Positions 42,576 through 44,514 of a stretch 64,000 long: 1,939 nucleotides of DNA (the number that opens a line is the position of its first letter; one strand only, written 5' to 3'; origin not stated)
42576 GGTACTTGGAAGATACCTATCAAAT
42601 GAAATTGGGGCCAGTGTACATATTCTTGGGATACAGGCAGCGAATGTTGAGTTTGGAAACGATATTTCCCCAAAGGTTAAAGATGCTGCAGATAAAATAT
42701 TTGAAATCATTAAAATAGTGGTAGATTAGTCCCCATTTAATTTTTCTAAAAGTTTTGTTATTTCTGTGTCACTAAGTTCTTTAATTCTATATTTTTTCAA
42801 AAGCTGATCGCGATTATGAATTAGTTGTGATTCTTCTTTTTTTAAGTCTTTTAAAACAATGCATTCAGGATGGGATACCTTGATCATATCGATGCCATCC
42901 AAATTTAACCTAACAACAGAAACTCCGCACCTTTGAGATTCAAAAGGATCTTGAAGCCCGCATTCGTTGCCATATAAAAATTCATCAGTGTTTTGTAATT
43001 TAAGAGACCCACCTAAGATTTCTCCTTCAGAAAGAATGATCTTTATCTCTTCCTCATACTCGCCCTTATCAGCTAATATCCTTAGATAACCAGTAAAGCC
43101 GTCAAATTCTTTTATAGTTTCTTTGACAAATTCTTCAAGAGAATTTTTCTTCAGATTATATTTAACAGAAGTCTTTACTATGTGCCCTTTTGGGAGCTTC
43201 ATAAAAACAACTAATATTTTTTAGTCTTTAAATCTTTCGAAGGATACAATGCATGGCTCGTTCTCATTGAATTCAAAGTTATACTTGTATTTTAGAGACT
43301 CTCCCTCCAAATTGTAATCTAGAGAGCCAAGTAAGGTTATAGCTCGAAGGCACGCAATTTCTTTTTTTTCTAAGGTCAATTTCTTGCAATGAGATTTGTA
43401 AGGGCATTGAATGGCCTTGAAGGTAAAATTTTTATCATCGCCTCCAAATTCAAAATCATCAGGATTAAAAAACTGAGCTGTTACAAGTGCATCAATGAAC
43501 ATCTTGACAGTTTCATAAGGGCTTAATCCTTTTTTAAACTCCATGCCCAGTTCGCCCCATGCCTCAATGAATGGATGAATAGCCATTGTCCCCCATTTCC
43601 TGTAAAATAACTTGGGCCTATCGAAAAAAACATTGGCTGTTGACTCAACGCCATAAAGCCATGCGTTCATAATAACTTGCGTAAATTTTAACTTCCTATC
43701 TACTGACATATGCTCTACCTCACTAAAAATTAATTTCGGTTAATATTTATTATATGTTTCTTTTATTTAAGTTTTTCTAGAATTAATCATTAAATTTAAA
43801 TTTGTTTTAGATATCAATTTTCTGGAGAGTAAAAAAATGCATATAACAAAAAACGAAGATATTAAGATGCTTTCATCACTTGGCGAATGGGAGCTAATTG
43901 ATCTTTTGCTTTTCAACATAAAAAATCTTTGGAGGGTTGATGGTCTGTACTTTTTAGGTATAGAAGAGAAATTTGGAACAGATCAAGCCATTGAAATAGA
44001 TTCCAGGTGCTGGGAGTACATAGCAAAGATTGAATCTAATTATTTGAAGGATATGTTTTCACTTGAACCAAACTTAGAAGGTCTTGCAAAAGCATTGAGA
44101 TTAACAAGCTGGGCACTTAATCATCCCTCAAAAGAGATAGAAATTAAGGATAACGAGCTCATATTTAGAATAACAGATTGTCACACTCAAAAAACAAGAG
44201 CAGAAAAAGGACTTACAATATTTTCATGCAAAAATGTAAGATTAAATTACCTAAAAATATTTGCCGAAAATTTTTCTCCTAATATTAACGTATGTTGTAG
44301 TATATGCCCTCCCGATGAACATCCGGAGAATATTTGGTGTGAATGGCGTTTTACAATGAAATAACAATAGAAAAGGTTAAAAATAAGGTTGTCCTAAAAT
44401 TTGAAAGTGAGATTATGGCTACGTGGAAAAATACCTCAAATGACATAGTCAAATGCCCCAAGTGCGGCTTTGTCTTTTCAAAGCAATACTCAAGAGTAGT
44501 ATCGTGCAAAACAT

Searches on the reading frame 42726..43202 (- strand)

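Call 42: search_protein_families(library=pfam, proteins=[window:42726-43202:-])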
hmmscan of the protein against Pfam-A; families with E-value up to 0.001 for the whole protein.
window:42726-43202:- (158 aa): 1 family
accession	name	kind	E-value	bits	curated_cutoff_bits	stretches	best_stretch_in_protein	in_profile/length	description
PF09987.14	DUF2226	-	9.5e-09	35.5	22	1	1-121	1-117/252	Uncharacterized protein conserved in archaea (DUF2226)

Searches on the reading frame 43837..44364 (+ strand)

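Call 41: search_protein_families(library=pfam, proteins=[window:43837-44364:+])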
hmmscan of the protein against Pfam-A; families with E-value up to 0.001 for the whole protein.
window:43837-44364:+ (175 aa): 1 family
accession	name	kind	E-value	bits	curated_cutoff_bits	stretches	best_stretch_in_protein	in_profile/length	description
PF19620.4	DUF6125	-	3.7e-33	115.3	27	1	16-174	4-164/164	Family of unknown function (DUF6125)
